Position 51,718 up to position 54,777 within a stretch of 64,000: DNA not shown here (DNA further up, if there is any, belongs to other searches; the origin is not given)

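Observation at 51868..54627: One polypeptide combining HD-GYP, GAF, GGDEF (with I-site) and PilZ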

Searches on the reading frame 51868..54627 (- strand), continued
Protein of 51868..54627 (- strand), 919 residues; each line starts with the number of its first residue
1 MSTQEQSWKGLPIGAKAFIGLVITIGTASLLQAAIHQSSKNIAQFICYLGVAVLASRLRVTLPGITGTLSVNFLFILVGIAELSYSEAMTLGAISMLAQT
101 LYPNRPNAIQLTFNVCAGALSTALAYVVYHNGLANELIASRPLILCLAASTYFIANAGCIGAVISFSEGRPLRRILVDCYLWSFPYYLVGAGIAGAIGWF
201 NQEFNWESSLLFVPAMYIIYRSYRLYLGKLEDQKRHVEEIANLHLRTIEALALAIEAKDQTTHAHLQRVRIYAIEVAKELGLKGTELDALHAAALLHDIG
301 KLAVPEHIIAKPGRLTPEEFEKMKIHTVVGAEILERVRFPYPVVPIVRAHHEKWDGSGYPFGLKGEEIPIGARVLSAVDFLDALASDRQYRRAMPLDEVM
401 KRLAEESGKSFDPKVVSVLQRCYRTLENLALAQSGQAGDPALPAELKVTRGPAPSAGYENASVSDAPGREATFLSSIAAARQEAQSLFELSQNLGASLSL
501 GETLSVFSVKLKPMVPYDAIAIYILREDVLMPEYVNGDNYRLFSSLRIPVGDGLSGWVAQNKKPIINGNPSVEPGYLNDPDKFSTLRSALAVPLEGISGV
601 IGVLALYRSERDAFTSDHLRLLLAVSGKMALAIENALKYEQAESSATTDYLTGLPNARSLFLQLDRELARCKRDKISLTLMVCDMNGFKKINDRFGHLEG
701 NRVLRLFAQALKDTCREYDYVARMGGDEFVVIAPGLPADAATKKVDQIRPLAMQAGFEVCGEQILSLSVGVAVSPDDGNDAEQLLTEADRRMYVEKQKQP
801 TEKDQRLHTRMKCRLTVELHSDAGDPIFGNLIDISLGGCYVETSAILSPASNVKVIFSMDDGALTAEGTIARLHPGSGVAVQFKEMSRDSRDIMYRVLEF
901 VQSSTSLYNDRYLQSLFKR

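Call 46: find_encoding_contigs(protein=P0007, flank=5000, max_places=2)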
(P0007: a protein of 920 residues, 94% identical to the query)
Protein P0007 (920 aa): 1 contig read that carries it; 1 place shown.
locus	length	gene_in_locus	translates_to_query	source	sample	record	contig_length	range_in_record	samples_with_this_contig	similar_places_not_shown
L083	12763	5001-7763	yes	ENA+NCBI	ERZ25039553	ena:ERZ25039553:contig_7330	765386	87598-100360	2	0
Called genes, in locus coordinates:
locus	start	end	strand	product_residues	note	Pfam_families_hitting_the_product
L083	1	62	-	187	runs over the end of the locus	PF11821:ActD, PF11181:YflT (faint)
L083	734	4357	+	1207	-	PF13620:CarboxypepD_reg, PF25183:OMP_b-brl_4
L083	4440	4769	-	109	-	-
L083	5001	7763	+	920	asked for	PF13487:HD_5, PF01966:HD, PF01590:GAF, PF13185:GAF_2, PF13492:GAF_3, PF00990:GGDEF, PF07238:PilZ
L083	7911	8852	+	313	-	PF01545:Cation_efflux, PF16916:ZT_dimer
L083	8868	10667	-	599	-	PF04675:DNA_ligase_A_N, PF01068:DNA_ligase_A_M, PF04679:DNA_ligase_A_C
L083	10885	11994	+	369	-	PF07136:DUF1385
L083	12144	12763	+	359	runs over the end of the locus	PF03462:PCRF, PF00472:RF-1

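Call 54: search_protein_families(library=pfam, alignment_id=A3, max_evalue=0.01)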
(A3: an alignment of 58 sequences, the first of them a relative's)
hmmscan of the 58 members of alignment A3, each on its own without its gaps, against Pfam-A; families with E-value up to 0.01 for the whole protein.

A. member 1, P0001 (919 aa): 9 families
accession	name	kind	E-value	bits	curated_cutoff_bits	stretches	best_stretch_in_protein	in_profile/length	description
PF00990.26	GGDEF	-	1.1e-39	136.2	23.8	1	646-799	1-158/161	Diguanylate cyclase, GGDEF domain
PF13487.12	HD_5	-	2.2e-36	125.6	27.2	1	253-415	5-170/170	HD domain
PF01966.28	HD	-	1.5e-20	74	22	1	264-383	3-115/116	HD domain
PF13185.12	GAF_2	-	4.6e-13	50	28.6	1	539-634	39-136/136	GAF domain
PF07238.19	PilZ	-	4.2e-12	46.7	22.5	1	805-896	2-98/102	PilZ domain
PF01590.32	GAF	-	1.3e-09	39.1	22.4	1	501-633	3-133/133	GAF domain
PF13492.12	GAF_3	-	1.5e-08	35.6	27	1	513-635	15-129/129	GAF domain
PF08668.18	HDOD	-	1.8e-05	24.8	22.9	1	263-352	96-195/196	HDOD domain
PF20972.2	MASE9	-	0.00041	20.8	24.3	1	65-177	49-154/203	MASE9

B. families by the number of members that match (of 58 scanned): 16 families
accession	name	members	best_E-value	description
PF00990.26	GGDEF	58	5.1e-49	Diguanylate cyclase, GGDEF domain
PF13487.12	HD_5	58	4.4e-44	HD domain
PF01966.28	HD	58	3.4e-25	HD domain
PF13185.12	GAF_2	58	3.1e-22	GAF domain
PF13492.12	GAF_3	55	9.2e-17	GAF domain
PF01590.32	GAF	50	9.3e-18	GAF domain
PF08668.18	HDOD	32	2.4e-07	HDOD domain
PF20972.2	MASE9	19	8.4e-10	MASE9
PF17853.6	GGDEF_2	13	3.2e-05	GGDEF-like domain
PF07238.19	PilZ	1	4.2e-12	PilZ domain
PF24391.1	HD-CE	1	0.00037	HD-CE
PF07155.17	ECF-ribofla_trS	1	0.00081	ECF-type riboflavin transporter, S component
PF18907.5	DUF5662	1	0.0037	Family of unknown function (DUF5662)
PF10317.15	7TM_GPCR_Srd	1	0.0065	Serpentine type 7TM GPCR chemoreceptor Srd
PF03419.18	Peptidase_U4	1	0.0067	Sporulation factor SpoIIGA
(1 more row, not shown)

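Call 68: search_protein_families(library=pfam, proteins=[P0147, P0203, P0229, P0122, P0123, P0138, P0223, P0241, P0268, P0146], max_evalue=0.001)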
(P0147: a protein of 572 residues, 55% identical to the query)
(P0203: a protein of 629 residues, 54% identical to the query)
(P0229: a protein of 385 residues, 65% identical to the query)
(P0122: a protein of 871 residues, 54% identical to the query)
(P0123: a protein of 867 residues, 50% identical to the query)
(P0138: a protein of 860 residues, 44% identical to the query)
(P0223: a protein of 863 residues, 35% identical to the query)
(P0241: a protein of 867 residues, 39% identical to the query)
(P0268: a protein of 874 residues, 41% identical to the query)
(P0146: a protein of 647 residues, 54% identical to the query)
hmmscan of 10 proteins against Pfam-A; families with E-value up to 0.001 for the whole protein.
P0147 (572 aa): 6 families
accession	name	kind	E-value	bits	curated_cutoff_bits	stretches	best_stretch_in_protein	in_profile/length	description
PF00990.26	GGDEF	-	1.6e-38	132.4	23.8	1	297-452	1-160/161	Diguanylate cyclase, GGDEF domain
PF13487.12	HD_5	-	2.5e-17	63.6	27.2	1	3-69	104-170/170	HD domain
PF13185.12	GAF_2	-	7.6e-14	52.5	28.6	1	174-285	27-136/136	GAF domain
PF07238.19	PilZ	-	3.6e-13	50.2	22.5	1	455-549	1-100/102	PilZ domain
PF01590.32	GAF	-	4.6e-11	43.8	22.4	1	151-284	2-133/133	GAF domain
PF13492.12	GAF_3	-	4.6e-08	34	27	1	163-286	14-129/129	GAF domain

P0203 (629 aa): 5 families
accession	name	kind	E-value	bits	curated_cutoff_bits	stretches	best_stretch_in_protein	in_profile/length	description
PF00990.26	GGDEF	-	1.4e-37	129.4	23.8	1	360-509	2-156/161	Diguanylate cyclase, GGDEF domain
PF13185.12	GAF_2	-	9.7e-14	52.2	28.6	1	211-347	2-136/136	GAF domain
PF01590.32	GAF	-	1.2e-09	39.2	22.4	1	213-346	2-133/133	GAF domain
PF13492.12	GAF_3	-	6.8e-09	36.6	27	1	212-348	1-129/129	GAF domain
PF07238.19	PilZ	-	1.6e-08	35.2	22.5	1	518-611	3-100/102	PilZ domain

P0229 (385 aa): 5 families
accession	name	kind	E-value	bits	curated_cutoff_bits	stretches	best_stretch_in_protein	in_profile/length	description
PF00990.26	GGDEF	-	9.8e-29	100.6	23.8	1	133-218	1-86/161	Diguanylate cyclase, GGDEF domain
PF13185.12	GAF_2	-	4.8e-11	43.5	28.6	1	23-121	36-136/136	GAF domain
PF01590.32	GAF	-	8.6e-08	33.2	22.4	1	3-120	18-133/133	GAF domain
PF13492.12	GAF_3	-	1.5e-06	29.1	27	1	70-122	77-129/129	GAF domain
PF07238.19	PilZ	-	0.00014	22.6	22.5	1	297-349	6-57/102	PilZ domain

P0122 (871 aa): 6 families
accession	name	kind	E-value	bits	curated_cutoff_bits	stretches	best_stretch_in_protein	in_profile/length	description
PF13487.12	HD_5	-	1.7e-39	135.7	27.2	1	274-435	6-170/170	HD domain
PF00990.26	GGDEF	-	1e-37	129.8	23.8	1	663-814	1-156/161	Diguanylate cyclase, GGDEF domain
PF01966.28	HD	-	1.7e-23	83.6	22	1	284-403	3-115/116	HD domain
PF13185.12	GAF_2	-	1.5e-11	45.1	28.6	1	516-650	3-135/136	GAF domain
PF01590.32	GAF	-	1.2e-07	32.8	22.4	1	517-649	2-132/133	GAF domain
PF13492.12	GAF_3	-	2.9e-07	31.4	27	1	521-652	6-129/129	GAF domain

P0123 (867 aa): 7 families
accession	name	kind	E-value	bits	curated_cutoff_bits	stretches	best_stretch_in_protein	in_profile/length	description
PF13487.12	HD_5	-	5.6e-41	140.6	27.2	1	304-467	4-170/170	HD domain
PF00990.26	GGDEF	-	1.4e-39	135.9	23.8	1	697-848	2-157/161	Diguanylate cyclase, GGDEF domain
PF01966.28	HD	-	8.2e-23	81.3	22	1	316-435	3-115/116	HD domain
PF13185.12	GAF_2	-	4.1e-12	46.9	28.6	1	549-677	3-129/136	GAF domain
PF01590.32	GAF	-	6.8e-10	40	22.4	1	550-680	2-130/133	GAF domain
PF13492.12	GAF_3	-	8.9e-08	33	27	1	557-685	9-129/129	GAF domain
PF20972.2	MASE9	-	3.8e-05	24.1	24.3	1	66-270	19-191/203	MASE9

P0138 (860 aa): 7 families
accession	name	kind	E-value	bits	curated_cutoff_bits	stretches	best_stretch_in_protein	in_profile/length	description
PF13487.12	HD_5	-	3.3e-39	134.8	27.2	1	291-453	4-170/170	HD domain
PF00990.26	GGDEF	-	2.1e-38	132.1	23.8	1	673-826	2-159/161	Diguanylate cyclase, GGDEF domain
PF01966.28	HD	-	9e-20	71.5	22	1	302-422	3-116/116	HD domain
PF13185.12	GAF_2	-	8.9e-09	36.1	28.6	1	564-660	38-136/136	GAF domain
PF13492.12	GAF_3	-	1.9e-08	35.2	27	1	581-661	57-129/129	GAF domain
PF01590.32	GAF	-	1.8e-06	29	22.4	1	530-658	6-132/133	GAF domain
PF20972.2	MASE9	-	8.7e-05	23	24.3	1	90-250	42-197/203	MASE9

P0223 (863 aa): 8 families
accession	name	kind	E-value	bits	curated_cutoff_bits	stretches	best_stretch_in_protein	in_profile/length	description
PF00990.26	GGDEF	-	4.8e-45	153.6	23.8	1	687-845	1-160/161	Diguanylate cyclase, GGDEF domain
PF13487.12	HD_5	-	6.4e-44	150.1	27.2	1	298-462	3-170/170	HD domain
PF01966.28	HD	-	3.4e-25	89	22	1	311-430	3-115/116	HD domain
PF13185.12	GAF_2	-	5.8e-13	49.7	28.6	1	538-675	2-136/136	GAF domain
PF01590.32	GAF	-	6.5e-06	27.1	22.4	1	541-674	3-133/133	GAF domain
PF13492.12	GAF_3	-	1.3e-05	26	27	1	541-676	3-129/129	GAF domain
PF20972.2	MASE9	-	0.00026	21.4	24.3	1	96-253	41-183/203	MASE9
PF08668.18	HDOD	-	0.00043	20.3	22.9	0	311-399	97-195/196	HDOD domain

P0241 (867 aa): 7 families
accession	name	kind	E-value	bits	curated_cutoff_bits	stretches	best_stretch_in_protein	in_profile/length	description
PF00990.26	GGDEF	-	7.9e-42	143.2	23.8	1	689-841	2-156/161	Diguanylate cyclase, GGDEF domain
PF13487.12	HD_5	-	2.5e-37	128.7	27.2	1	300-461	6-170/170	HD domain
PF01966.28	HD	-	2.4e-22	79.9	22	1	310-429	3-115/116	HD domain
PF13185.12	GAF_2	-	2.9e-17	63.6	28.6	1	539-675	2-135/136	GAF domain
PF01590.32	GAF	-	1.8e-10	41.9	22.4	1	543-674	4-132/133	GAF domain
PF13492.12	GAF_3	-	3.2e-09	37.7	27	1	541-677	2-129/129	GAF domain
PF07155.17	ECF-ribofla_trS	-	0.00081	19.9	26.7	1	78-120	18-60/172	ECF-type riboflavin transporter, S component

P0268 (874 aa): 7 families
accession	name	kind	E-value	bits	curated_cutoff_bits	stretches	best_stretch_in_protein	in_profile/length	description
PF13487.12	HD_5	-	1.2e-41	142.7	27.2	1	299-460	6-170/170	HD domain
PF00990.26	GGDEF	-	2.1e-37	128.8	23.8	1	677-832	1-158/161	Diguanylate cyclase, GGDEF domain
PF01966.28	HD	-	9e-22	78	22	1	309-428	3-115/116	HD domain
PF13185.12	GAF_2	-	1.4e-20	74.4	28.6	1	527-665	2-136/136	GAF domain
PF01590.32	GAF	-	1.1e-15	58.8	22.4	1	528-664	1-133/133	GAF domain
PF13492.12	GAF_3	-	3.2e-09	37.7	27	1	528-666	1-129/129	GAF domain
PF20972.2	MASE9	-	0.00019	21.9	24.3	1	78-259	41-196/203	MASE9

P0146 (647 aa): 6 families
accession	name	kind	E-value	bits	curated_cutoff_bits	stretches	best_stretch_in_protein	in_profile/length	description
PF13487.12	HD_5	-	3.4e-41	141.2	27.2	1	251-412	6-170/170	HD domain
PF01966.28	HD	-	3.5e-23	82.5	22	1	260-380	2-115/116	HD domain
PF13185.12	GAF_2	-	2.8e-13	50.7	28.6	1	495-627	2-132/136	GAF domain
PF13492.12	GAF_3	-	3.9e-11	43.9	27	1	496-628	1-125/129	GAF domain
PF01590.32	GAF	-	1.5e-10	42.2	22.4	1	497-627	2-130/133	GAF domain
PF08668.18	HDOD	-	1.8e-05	24.8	22.9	1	257-349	93-195/196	HDOD domain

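Call 84: find_homologous_proteins(query=P0147, max_evalue=1e-20)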
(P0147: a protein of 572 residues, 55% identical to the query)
Query P0147 (572 aa): 7962 proteins with E <= 1e-20 among 8000 candidates; the best 120 are listed.
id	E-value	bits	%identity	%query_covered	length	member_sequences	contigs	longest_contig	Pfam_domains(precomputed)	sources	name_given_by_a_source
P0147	0.0e+0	1258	100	100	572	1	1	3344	PF07238.20,PF13185.13,PF13487.13,PF01590.33,PF13492.13,PF00990.27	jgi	jgi:diguanylate cyclase (GGDEF)-like protein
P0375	2.1e-228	778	61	100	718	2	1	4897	PF07238.20,PF13185.13,PF13487.13,PF01966.29,PF01590.33,PF13492.13,PF00990.27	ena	-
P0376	6.2e-228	776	61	100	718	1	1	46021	PF07238.20,PF13185.13,PF13487.13,PF01966.29,PF01590.33,PF13492.13,PF00990.27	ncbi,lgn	-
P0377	3.3e-227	774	61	100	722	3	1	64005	PF07238.20,PF13185.13,PF13487.13,PF01966.29,PF01590.33,PF13492.13,PF00990.27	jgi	jgi:diguanylate cyclase (GGDEF)-like protein/putative nucleotidyltransferase with HDIG domain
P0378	1.2e-226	772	61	100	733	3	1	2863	PF07238.20,PF13185.13,PF13487.13,PF01966.29,PF01590.33,PF13492.13,PF00990.27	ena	-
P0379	1.5e-226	772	61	100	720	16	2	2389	PF07238.20,PF13185.13,PF13487.13,PF01966.29,PF01590.33,PF13492.13,PF00990.27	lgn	-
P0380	4.9e-223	760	61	99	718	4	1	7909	PF07238.20,PF13185.13,PF13487.13,PF01966.29,PF01590.33,PF13492.13,PF00990.27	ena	-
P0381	2.4e-222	758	59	100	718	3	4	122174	PF07238.20,PF13185.13,PF13487.13,PF01966.29,PF01590.33,PF13492.13,PF00990.27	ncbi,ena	-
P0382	3.6e-221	754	60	100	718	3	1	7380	PF07238.20,PF13185.13,PF13487.13,PF01966.29,PF01590.33,PF13492.13,PF00990.27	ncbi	-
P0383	8.0e-221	753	60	100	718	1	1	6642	PF07238.20,PF13185.13,PF13487.13,PF01966.29,PF01590.33,PF13492.13,PF00990.27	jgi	jgi:diguanylate cyclase (GGDEF)-like protein/putative nucleotidyltransferase with HDIG domain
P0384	8.5e-221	753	60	100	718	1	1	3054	PF07238.20,PF13185.13,PF13487.13,PF01966.29,PF01590.33,PF13492.13,PF00990.27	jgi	-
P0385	2.4e-220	751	60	100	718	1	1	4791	PF07238.20,PF13185.13,PF13487.13,PF01966.29,PF01590.33,PF13492.13,PF00990.27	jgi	jgi:diguanylate cyclase (GGDEF)-like protein/putative nucleotidyltransferase with HDIG domain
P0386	4.9e-220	750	59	100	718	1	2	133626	PF07238.20,PF13185.13,PF13487.13,PF01966.29,PF01590.33,PF13492.13,PF00990.27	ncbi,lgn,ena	-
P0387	6.2e-220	750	60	100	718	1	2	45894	PF07238.20,PF13185.13,PF13487.13,PF01966.29,PF01590.33,PF13492.13,PF00990.27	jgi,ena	-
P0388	1.1e-219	749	60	100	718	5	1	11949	PF07238.20,PF13185.13,PF13487.13,PF01966.29,PF01590.33,PF13492.13,PF00990.27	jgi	jgi:diguanylate cyclase (GGDEF)-like protein/putative nucleotidyltransferase with HDIG domain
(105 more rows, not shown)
